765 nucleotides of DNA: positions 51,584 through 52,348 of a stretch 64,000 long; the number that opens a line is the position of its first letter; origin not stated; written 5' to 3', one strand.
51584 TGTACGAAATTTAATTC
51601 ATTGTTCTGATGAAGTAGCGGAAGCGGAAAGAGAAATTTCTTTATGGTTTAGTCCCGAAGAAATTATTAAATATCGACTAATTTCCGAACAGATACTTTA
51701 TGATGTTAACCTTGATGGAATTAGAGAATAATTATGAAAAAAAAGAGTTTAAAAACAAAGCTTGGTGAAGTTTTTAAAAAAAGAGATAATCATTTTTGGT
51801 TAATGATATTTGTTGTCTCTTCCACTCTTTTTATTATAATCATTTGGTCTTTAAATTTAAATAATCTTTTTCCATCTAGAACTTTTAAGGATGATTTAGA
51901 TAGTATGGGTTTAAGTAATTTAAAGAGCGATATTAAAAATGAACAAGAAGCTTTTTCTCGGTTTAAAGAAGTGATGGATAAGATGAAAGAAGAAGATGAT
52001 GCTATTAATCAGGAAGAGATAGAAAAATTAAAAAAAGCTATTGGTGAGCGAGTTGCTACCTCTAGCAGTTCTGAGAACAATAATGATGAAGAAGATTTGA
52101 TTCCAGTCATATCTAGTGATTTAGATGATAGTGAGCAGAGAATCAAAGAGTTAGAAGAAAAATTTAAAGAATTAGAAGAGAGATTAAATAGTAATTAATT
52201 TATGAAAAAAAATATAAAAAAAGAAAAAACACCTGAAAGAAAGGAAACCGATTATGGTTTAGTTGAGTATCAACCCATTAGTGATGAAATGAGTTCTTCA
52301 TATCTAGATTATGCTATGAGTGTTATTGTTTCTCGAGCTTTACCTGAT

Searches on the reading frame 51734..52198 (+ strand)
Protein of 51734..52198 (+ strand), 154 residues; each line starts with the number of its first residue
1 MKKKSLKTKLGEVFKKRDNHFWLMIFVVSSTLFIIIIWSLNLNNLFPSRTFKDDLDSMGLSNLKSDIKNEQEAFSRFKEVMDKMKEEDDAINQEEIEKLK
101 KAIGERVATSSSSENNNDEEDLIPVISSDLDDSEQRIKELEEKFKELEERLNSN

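Call 5: search_protein_families(library=pfam, proteins=[window:51734-52198:+], max_evalue=1)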
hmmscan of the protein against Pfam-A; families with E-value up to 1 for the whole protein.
window:51734-52198:+ (154 aa): 16 families
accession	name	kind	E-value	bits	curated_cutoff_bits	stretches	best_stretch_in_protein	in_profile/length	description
PF13476.12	AAA_23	-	0.016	16.3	27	1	21-151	86-200/201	AAA domain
PF03961.19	FapA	-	0.018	15.1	31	1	75-153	149-228/272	Flagellar Assembly Protein A beta solenoid domain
PF13870.11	CCDC113_CCDC96_CC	-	0.028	14.6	31.6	1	56-151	89-168/177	CCDC113/CCDC96, coiled-coil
PF08702.15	Fib_alpha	-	0.13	12.9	29.9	1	50-149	32-130/143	Fibrinogen alpha/beta chain family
PF14584.11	DUF4446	-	0.18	12.3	27.4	0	28-100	4-80/150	Protein of unknown function (DUF4446)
PF04115.18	Ureidogly_lyase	-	0.2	11.7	23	1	71-103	11-43/162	Ureidoglycolate lyase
PF06156.18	YabA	-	0.28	12.2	30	1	60-117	10-66/103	Initiation control protein YabA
PF17008.10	DUF5088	-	0.32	11.1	29.4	1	6-45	5-43/184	Domain of unknown function (DUF5088)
PF24615.2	Spectrin_Anc-1_2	-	0.33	11.7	28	1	52-115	31-95/105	Nuclear anchorage protein 1, spectrin repeat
PF07217.16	Het-C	-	0.39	9.6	21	1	86-148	278-340/561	Heterokaryon incompatibility protein Het-C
PF19150.5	DUF5832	-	0.45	11.3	26.7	0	63-97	45-78/81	Family of unknown function (DUF5832)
PF18504.6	Csm1_N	-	0.46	11.3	26.3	0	126-152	32-58/70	Csm1 N-terminal domain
PF00435.27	Spectrin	-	0.49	11.3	29.9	0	123-152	68-97/105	Spectrin repeat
PF01496.24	V_ATPase_I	-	0.49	8.7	30.7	1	56-152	7-100/815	V-type ATPase 116kDa subunit family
PF03449.20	GreA_GreB_N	-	0.53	11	24.5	0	79-116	6-43/71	Transcription elongation factor, N-terminal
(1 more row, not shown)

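Call 8: search_protein_families(library=ncbifam, proteins=[window:51734-52198:+], max_evalue=1)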
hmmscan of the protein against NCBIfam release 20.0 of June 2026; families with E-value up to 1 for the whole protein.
window:51734-52198:+ (154 aa): 6 families
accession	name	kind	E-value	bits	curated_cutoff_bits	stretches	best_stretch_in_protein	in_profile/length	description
NF033885.1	conj_TraP_IncI1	equivalog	0.00084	19.1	135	1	22-153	17-139/217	conjugal transfer protein TraP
NF006293.0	PRK08476.1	equivalog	0.029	14.6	118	1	20-153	6-136/141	F0F1 ATP synthase subunit B'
NF002087.0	PRK00915.1-4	equivalog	0.059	11.9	729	1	47-89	335-376/516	2-isopropylmalate synthase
NF045487.1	ASRP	equivalog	0.063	11.9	300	1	61-151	131-220/593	archaea-specific SMC-related protein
TIGR00414.1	serS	equivalog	0.23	10.4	301.65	1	70-152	25-100/418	serine--tRNA ligase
TIGR04402.2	mob_CxxC_CxxC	subfamily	0.25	11.5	70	1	24-108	69-151/180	mobilome CxxCx(11)CxxC protein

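Call 9: search_protein_families(library=phrogs, proteins=[window:51734-52198:+], max_evalue=1)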
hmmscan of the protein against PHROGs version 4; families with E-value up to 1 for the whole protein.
window:51734-52198:+ (154 aa): 12 families
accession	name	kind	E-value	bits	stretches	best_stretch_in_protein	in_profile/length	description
phrog_73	-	head and packaging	0.003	18.3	1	68-153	181-262/287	head scaffolding protein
phrog_10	-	head and packaging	0.0043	17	1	64-151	240-321/752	major head protein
phrog_15040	-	unknown function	0.016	16.6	1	54-140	35-115/124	-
phrog_38094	-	unknown function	0.044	15.2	1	54-117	39-101/118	-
phrog_9807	-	tail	0.078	11.2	1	62-152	217-306/1972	tail length tape measure protein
phrog_6440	-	unknown function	0.083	13.9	1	61-152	30-107/186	-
phrog_6570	-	unknown function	0.13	13.3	1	9-26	18-35/72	-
phrog_3194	-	unknown function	0.23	12.3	0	41-72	22-52/57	-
phrog_339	-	tail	0.26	10.4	1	71-148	701-782/1123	tail length tape measure protein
phrog_726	-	unknown function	0.57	11.1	0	94-151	36-100/154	-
phrog_38699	-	unknown function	0.69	11.4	0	66-112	2-48/93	-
phrog_1173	-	unknown function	0.9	10.8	0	94-148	12-57/86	-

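Call 10: search_protein_families(library=padloc, proteins=[window:51734-52198:+], max_evalue=1)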
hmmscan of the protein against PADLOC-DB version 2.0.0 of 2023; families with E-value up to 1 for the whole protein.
window:51734-52198:+ (154 aa): 4 families
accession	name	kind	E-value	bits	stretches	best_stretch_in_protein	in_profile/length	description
PDLC03976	PD-Lambda-1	-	0.00013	18.9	1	32-152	14-126/491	-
PDLC03859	LmuB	-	0.00053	17.3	1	59-151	270-362/611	-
PDLC02709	PbeC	-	0.0076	12.9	1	61-153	376-469/661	PbeC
PDLC03834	BnzB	-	0.19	8.8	1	64-148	20-99/504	-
